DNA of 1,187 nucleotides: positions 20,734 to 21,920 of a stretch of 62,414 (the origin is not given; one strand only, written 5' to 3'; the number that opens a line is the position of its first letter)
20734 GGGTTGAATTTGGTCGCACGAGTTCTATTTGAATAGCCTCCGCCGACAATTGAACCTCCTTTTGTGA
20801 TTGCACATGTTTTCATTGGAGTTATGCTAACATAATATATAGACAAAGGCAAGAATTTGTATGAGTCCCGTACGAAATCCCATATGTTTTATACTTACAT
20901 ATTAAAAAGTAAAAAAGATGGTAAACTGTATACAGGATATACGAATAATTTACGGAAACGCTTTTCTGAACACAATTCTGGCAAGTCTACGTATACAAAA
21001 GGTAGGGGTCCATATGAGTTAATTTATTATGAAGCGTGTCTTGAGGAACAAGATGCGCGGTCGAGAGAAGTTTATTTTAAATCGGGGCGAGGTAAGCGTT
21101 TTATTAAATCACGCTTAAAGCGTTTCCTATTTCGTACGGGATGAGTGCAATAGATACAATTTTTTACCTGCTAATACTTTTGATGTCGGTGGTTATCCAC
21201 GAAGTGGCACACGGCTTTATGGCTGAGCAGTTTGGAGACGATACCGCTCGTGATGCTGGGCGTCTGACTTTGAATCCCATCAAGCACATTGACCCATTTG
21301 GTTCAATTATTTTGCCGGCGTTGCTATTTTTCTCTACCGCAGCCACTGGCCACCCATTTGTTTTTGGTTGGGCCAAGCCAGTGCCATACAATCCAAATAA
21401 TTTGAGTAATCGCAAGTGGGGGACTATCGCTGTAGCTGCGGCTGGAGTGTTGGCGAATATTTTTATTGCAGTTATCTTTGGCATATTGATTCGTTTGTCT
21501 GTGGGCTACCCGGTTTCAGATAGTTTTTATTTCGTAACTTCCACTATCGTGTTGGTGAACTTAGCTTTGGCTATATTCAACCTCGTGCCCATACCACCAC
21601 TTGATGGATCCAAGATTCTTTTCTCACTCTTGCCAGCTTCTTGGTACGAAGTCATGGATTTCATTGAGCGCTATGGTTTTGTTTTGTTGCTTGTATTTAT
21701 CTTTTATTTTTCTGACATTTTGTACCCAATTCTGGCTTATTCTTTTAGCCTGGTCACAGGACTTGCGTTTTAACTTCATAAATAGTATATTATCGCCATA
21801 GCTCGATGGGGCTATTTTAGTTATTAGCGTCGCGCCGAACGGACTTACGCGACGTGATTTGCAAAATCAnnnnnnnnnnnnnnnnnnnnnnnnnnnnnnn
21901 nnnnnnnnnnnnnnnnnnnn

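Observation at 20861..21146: GIY-YIG nuclease gene carried on a 274-bp cassette with perfect 12-bp terminal inverted repeats and a 6-bp target-site-like duplication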

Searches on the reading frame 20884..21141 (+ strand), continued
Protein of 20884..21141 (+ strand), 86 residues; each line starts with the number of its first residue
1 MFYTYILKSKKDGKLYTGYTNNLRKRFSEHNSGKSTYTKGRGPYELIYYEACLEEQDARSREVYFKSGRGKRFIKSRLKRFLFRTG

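Call 76: find_encoding_contigs(protein=P0002, flank=1500, max_places=3)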
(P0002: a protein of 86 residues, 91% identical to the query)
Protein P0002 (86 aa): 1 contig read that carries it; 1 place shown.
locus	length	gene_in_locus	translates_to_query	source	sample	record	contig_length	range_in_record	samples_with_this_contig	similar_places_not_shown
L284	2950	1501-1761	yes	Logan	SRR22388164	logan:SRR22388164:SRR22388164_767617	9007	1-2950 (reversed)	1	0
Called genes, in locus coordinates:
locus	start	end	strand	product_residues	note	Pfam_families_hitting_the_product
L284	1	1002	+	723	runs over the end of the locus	-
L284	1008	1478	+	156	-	-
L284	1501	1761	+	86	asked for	PF01541:GIY-YIG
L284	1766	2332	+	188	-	-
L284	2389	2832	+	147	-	PF12666:PrgI (weak)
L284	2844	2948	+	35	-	?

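Call 77: find_encoding_contigs(protein=P0003, flank=1500, max_places=6)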
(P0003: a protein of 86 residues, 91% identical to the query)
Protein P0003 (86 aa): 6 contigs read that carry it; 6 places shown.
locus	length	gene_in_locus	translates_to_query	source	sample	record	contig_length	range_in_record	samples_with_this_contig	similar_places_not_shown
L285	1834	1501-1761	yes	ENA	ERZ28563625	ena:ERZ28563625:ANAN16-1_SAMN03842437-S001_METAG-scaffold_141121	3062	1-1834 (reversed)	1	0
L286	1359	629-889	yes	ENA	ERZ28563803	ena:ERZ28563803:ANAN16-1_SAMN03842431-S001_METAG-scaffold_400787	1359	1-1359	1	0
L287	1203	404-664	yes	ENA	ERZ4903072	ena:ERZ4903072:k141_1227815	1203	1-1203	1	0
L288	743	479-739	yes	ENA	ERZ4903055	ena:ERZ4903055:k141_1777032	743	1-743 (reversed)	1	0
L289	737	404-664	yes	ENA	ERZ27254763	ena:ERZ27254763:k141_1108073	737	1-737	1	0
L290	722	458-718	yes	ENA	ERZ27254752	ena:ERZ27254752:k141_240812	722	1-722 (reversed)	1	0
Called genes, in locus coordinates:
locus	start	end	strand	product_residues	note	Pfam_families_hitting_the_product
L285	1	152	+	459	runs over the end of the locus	?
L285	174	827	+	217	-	-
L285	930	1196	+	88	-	PF15919:HicB_lk_antitox (weak), PF15970:HicB-like_2 (weak)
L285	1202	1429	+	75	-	PF07927:HicA_toxin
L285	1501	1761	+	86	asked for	PF01541:GIY-YIG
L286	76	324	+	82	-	PF15970:HicB-like_2 (weak), PF15919:HicB_lk_antitox (weak)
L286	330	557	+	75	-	PF07927:HicA_toxin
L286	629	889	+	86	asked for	PF01541:GIY-YIG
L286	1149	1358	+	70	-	?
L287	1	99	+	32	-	?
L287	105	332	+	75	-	PF07927:HicA_toxin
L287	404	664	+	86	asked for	PF01541:GIY-YIG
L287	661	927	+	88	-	PF09527:ATPase_gene1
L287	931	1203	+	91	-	?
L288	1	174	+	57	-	?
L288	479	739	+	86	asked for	PF01541:GIY-YIG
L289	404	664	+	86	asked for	PF01541:GIY-YIG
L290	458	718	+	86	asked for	PF01541:GIY-YIG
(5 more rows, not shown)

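Call 78: find_encoding_contigs(protein=P0012, flank=1500, max_places=3)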
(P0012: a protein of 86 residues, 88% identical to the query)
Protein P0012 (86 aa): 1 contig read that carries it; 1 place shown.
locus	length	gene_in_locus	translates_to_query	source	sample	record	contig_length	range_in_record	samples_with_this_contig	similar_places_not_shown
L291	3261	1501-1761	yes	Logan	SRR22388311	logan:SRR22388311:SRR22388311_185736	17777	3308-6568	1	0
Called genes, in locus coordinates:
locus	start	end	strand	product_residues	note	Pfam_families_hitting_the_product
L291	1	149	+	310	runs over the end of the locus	PF01531:Glyco_transf_11 (weak)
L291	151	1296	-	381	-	PF00534:Glycos_transf_1, PF13692:Glyco_trans_1_4, PF13524:Glyco_trans_1_2 (weak)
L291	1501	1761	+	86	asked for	PF01541:GIY-YIG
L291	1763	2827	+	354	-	PF00534:Glycos_transf_1, PF13692:Glyco_trans_1_4, PF13524:Glyco_trans_1_2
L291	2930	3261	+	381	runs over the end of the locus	PF13439:Glyco_transf_4, PF13692:Glyco_trans_1_4, PF00534:Glycos_transf_1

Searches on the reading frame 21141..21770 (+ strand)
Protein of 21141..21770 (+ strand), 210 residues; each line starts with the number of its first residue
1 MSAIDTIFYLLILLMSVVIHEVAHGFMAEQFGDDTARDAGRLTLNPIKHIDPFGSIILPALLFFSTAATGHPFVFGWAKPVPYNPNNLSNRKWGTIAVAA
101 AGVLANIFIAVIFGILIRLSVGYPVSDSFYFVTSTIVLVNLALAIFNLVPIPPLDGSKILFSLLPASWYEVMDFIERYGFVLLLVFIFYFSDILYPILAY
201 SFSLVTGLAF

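Call 5: search_protein_families(library=pfam, proteins=[window:21141-21770:+], max_evalue=0.01)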
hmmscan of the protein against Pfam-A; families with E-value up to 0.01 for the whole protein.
window:21141-21770:+ (210 aa): 2 families
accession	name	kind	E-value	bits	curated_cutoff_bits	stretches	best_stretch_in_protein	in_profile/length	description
PF02163.28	Peptidase_M50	-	1.3e-15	57.8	27.2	2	132-184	162-219/221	Peptidase family M50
PF11255.13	DUF3054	-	0.00022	22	25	1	63-141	25-103/110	Protein of unknown function (DUF3054)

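Call 19: find_homologous_proteins(query=window:21141-21770:+, max_evalue=1e-20)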
Query window:21141-21770:+ (210 aa): 8000 proteins with E <= 1e-20 among 8000 candidates; the best 120 are listed.
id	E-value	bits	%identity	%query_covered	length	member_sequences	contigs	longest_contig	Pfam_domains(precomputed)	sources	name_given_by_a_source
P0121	2.0e-129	448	100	100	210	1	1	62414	PF02163.29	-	-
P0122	1.5e-113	396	87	100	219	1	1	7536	PF02163.29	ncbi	-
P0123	3.2e-112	392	86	100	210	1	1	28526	PF02163.29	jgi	jgi:Zn-dependent protease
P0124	2.6e-110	385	86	100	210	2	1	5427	PF02163.29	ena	-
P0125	1.4e-105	370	82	100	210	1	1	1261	PF02163.29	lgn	-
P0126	7.5e-104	364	78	100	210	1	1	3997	PF02163.29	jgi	-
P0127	9.7e-101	354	78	100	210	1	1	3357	PF02163.29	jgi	jgi:Zn-dependent protease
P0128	4.8e-98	345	77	100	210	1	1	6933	PF02163.29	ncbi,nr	ncbi:site-2 protease family protein [Patescibacteria group bacterium]|nr:site-2 protease family prot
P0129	8.7e-95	335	75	100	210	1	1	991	PF02163.29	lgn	-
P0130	5.4e-93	329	70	100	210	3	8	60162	PF02163.29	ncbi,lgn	-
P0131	1.3e-91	324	77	93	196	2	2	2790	PF02163.29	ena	-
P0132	2.7e-91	323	72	100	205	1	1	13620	PF02163.29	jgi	-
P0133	8.0e-89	315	72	100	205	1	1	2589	PF02163.29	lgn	-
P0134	1.6e-88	314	71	100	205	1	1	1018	PF02163.29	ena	-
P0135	1.7e-88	314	71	100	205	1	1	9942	PF02163.29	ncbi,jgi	-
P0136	4.5e-88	313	74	93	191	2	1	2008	PF02163.29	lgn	-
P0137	1.4e-87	311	70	100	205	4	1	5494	PF02163.29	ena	-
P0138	2.1e-87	310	72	100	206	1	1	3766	PF02163.29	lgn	-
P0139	2.7e-87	310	76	93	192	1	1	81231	PF02163.29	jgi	jgi:Zn-dependent protease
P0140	4.1e-87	310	67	100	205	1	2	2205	PF02163.29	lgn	-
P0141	7.1e-87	309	71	100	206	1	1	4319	PF02163.29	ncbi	-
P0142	7.9e-87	309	69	100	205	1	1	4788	PF02163.29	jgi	jgi:Zn-dependent protease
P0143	8.3e-87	309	71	100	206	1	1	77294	PF02163.29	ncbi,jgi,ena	ncbi:MAG: site-2 protease family protein [Candidatus Paceibacterota bacterium]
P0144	1.0e-86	308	68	100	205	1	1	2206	PF02163.29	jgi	jgi:Zn-dependent protease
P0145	3.1e-86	307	70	100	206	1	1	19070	PF02163.29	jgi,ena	-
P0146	3.6e-86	306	70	100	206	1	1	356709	PF02163.29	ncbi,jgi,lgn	ncbi:MAG: site-2 protease family protein [Candidatus Paceibacterota bacterium]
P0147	5.0e-86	306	67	100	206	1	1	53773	PF02163.29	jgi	jgi:Zn-dependent protease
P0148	5.9e-86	306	69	99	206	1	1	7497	PF02163.29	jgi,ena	-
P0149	6.3e-86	306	66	100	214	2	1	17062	PF02163.29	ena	-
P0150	6.3e-86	306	71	100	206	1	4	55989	PF02163.29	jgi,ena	-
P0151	7.3e-86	305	68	100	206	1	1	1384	PF02163.29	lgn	-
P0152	8.8e-86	305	74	93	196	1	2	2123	PF02163.29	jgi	jgi:Zn-dependent protease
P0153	8.9e-86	305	69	98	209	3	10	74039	PF02163.29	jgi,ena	-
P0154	9.1e-86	305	70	100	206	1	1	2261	PF02163.29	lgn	-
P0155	1.1e-85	305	69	100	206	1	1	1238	PF11255.14,PF02163.29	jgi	jgi:Zn-dependent protease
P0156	1.1e-85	305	67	100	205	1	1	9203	PF02163.29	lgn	-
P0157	1.3e-85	305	69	100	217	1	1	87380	PF02163.29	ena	-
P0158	1.4e-85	304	68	100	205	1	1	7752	PF02163.29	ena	-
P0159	1.5e-85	304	68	100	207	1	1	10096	PF02163.29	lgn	-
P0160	1.9e-85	304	68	100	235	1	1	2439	PF02163.29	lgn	-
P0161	2.2e-85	304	68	100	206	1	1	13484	PF02163.29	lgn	-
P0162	2.3e-85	304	70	100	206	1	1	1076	PF02163.29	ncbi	-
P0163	2.8e-85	304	70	99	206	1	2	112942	PF02163.29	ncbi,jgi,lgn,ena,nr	ncbi:site-2 protease family protein [Patescibacteria group bacterium]|nr:site-2 protease family prot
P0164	3.0e-85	303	69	99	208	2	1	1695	PF02163.29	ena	-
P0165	3.1e-85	303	70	99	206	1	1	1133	PF02163.29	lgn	-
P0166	3.1e-85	303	68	99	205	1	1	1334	PF02163.29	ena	-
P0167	3.2e-85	303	69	99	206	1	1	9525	PF02163.29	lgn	-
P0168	3.5e-85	303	70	100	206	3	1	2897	PF02163.29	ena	-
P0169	3.6e-85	303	70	99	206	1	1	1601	PF02163.29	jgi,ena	-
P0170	3.7e-85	303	68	100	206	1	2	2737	PF02163.29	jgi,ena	jgi:Zn-dependent protease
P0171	3.9e-85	303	70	100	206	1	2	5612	PF02163.29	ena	-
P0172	4.1e-85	303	70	99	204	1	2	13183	PF02163.29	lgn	-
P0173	5.1e-85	303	70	99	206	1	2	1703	PF02163.29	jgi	jgi:Zn-dependent protease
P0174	5.5e-85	303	67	100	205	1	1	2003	PF02163.29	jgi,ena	-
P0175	5.6e-85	303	69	100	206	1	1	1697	PF02163.29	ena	-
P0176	5.8e-85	302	68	100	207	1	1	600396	PF02163.29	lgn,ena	-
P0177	6.0e-85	302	70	100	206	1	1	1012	PF02163.29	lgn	-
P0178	6.3e-85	302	70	99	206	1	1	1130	PF02163.29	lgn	-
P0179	6.6e-85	302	71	99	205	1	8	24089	PF02163.29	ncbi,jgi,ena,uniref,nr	ncbi:MAG: hypothetical protein UU13_C0014G0001 [Candidatus Nomurabacteria bacterium GW2011_GWB1_40_7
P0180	6.6e-85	302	71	100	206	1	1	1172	PF02163.29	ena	-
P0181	7.1e-85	302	71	100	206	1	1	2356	PF02163.29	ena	-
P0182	7.6e-85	302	67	100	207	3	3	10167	PF02163.29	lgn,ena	-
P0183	7.8e-85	302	68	100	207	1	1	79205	PF02163.29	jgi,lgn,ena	-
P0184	7.9e-85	302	70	100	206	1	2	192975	PF02163.29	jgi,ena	jgi:Zn-dependent protease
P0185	8.0e-85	302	69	100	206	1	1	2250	PF02163.29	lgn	-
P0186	9.1e-85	302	68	100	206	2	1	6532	PF02163.29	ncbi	ncbi:MAG: site-2 protease family protein [bacterium]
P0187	9.1e-85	302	69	100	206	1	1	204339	PF02163.29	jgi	jgi:Zn-dependent protease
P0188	1.1e-84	302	69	100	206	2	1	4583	PF02163.29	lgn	-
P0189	1.2e-84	302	70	100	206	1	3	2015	PF02163.29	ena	-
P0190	1.2e-84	301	68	100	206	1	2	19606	PF02163.29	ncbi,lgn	-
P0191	1.5e-84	301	68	100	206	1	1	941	PF02163.29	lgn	-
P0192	1.5e-84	301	68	100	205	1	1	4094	PF02163.29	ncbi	-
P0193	1.5e-84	301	69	100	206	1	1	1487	PF02163.29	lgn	-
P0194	1.6e-84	301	71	99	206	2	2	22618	PF02163.29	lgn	-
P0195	1.6e-84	301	70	100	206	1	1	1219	PF02163.29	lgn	-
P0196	1.7e-84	301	72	93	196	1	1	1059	PF02163.29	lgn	-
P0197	1.7e-84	301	70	100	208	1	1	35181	PF02163.29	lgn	-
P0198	1.7e-84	301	68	100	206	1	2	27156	PF02163.29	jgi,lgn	jgi:Zn-dependent protease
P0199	1.8e-84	301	68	100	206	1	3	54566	PF02163.29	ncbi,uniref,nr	ncbi:hypothetical protein A3I95_01830 [Candidatus Nomurabacteria bacterium RIFCSPLOWO2_02_FULL_44_12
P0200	1.9e-84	301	71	100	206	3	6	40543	PF02163.29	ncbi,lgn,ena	-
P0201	2.2e-84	301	67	100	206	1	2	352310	PF02163.29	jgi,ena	jgi:Zn-dependent protease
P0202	2.2e-84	301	67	100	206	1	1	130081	PF02163.29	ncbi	ncbi:MAG: site-2 protease family protein [Patescibacteria group bacterium]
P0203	2.5e-84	300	68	100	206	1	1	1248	PF02163.29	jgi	-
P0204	2.6e-84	300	69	100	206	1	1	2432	PF02163.29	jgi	jgi:Zn-dependent protease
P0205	2.6e-84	300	71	99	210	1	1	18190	PF02163.29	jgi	jgi:Zn-dependent protease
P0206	2.6e-84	300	68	100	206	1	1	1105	PF02163.29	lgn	-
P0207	2.8e-84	300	69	98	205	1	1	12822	PF02163.29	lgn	-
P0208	2.9e-84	300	69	99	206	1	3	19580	PF02163.29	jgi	jgi:Zn-dependent protease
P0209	3.0e-84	300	69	100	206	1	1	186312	PF02163.29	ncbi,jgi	ncbi:MAG: site-2 protease family protein [Candidatus Paceibacterota bacterium]|jgi:Zn-dependent prot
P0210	3.2e-84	300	68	100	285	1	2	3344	PF02163.29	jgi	jgi:Zn-dependent protease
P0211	3.2e-84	300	68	99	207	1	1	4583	PF02163.29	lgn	-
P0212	3.6e-84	300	70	99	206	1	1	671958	PF02163.29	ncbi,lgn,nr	ncbi:MAG: site-2 protease family protein [Candidatus Pacebacteria bacterium]|nr:site-2 protease fami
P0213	3.6e-84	300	69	98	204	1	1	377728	PF02163.29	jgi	-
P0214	4.2e-84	300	67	100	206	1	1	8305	PF02163.29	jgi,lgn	jgi:Zn-dependent protease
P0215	4.3e-84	300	70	100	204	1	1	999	PF02163.29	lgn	-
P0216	4.7e-84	300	67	100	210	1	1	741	PF02163.29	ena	-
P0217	4.8e-84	300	68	100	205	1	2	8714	PF02163.29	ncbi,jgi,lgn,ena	ncbi:MAG: site-2 protease family protein [Candidatus Paceibacterota bacterium]|jgi:Zn-dependent prot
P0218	5.0e-84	299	69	100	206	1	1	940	PF02163.29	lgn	-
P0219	5.3e-84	299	68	100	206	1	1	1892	PF02163.29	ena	-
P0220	5.6e-84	299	69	100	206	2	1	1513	PF02163.29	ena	-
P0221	5.6e-84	299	68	100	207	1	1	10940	PF02163.29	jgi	jgi:Zn-dependent protease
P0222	5.7e-84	299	70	100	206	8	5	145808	PF02163.29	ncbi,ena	ncbi:MAG: site-2 protease family protein [Patescibacteria group bacterium]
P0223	5.7e-84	299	69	100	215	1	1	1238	PF02163.29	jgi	jgi:Zn-dependent protease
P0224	6.1e-84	299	70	99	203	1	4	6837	PF02163.29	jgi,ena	-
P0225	6.3e-84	299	70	100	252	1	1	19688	PF02163.29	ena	-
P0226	6.6e-84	299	70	99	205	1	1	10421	PF02163.29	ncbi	-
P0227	6.6e-84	299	69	100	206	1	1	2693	PF02163.29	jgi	jgi:Zn-dependent protease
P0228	6.7e-84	299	70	99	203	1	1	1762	PF02163.29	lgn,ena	-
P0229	6.8e-84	299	69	99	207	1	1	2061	PF02163.29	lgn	-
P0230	6.8e-84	299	66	100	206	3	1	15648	PF02163.29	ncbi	ncbi:MAG: site-2 protease family protein [Minisyncoccia bacterium]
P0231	6.8e-84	299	67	100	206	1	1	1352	PF02163.29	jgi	jgi:Zn-dependent protease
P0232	7.5e-84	299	67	100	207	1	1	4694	PF02163.29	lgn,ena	-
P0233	7.6e-84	299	70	98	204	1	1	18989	PF02163.29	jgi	jgi:Zn-dependent protease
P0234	7.7e-84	299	67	100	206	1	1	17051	PF02163.29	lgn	-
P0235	9.2e-84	299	67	100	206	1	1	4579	PF02163.29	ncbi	-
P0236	9.3e-84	299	70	100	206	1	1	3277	PF02163.29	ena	-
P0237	9.3e-84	299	69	100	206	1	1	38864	PF02163.29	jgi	jgi:Zn-dependent protease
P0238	9.3e-84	299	67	100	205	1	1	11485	PF02163.29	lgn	-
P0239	9.9e-84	298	68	91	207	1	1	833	PF02163.29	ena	-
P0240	9.9e-84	298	69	100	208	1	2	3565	PF02163.29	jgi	-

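Call 20: find_encoding_contigs(protein=P0123, flank=3000, max_places=3)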
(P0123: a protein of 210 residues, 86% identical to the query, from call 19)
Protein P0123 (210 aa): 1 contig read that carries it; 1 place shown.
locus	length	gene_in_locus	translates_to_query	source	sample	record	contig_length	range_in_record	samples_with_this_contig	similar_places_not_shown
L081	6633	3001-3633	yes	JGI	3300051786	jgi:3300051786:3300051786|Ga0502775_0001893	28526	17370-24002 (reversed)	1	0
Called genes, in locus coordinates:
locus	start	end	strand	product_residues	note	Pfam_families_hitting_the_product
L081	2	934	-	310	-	PF00303:Thymidylat_synt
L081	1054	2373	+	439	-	PF00270:DEAD, PF04851:ResIII (faint), PF16203:ERCC3_RAD25_C (weak), PF00271:Helicase_C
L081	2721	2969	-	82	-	PF00830:Ribosomal_L28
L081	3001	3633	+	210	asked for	PF02163:Peptidase_M50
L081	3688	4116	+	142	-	PF00164:Ribosom_S12_S23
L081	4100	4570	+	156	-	PF00177:Ribosomal_S7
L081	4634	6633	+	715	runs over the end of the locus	PF00009:GTP_EFTU, PF03144:GTP_EFTU_D2, PF22042:EF-G_D2, PF14492:EFG_III, PF16658:RF3_C (weak), PF03764:EFG_IV, PF00679:EFG_C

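Call 21: find_encoding_contigs(protein=P0122, flank=3000, max_places=3)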
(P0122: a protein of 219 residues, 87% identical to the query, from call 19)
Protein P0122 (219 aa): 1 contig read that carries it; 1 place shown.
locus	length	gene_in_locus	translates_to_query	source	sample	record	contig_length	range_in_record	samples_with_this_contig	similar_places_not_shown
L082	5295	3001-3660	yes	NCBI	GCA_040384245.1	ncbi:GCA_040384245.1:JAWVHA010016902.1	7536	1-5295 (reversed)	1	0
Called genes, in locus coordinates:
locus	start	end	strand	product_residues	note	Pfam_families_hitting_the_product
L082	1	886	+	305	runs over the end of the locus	PF00270:DEAD, PF04851:ResIII (faint), PF16203:ERCC3_RAD25_C (weak), PF00271:Helicase_C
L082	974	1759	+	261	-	PF04536:TPM_phosphatase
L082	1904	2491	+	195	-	-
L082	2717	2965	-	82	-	PF00830:Ribosomal_L28 (weak)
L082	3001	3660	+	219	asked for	PF02163:Peptidase_M50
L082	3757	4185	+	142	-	PF00164:Ribosom_S12_S23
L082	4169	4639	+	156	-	PF00177:Ribosomal_S7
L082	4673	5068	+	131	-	-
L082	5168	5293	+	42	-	?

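Call 22: find_encoding_contigs(protein=P0124, flank=3000, max_places=3)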
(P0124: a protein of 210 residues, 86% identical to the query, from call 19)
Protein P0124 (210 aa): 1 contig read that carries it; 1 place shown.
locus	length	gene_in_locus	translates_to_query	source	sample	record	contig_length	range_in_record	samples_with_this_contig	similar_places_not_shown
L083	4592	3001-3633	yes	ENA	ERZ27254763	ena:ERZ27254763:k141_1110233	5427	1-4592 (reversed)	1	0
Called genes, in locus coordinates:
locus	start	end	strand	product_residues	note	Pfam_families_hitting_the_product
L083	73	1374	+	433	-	PF00270:DEAD, PF00271:Helicase_C, PF16203:ERCC3_RAD25_C (faint)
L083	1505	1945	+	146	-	-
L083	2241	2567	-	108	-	-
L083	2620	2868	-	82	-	PF00830:Ribosomal_L28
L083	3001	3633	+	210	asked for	PF02163:Peptidase_M50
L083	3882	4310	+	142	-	PF00164:Ribosom_S12_S23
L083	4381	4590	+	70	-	?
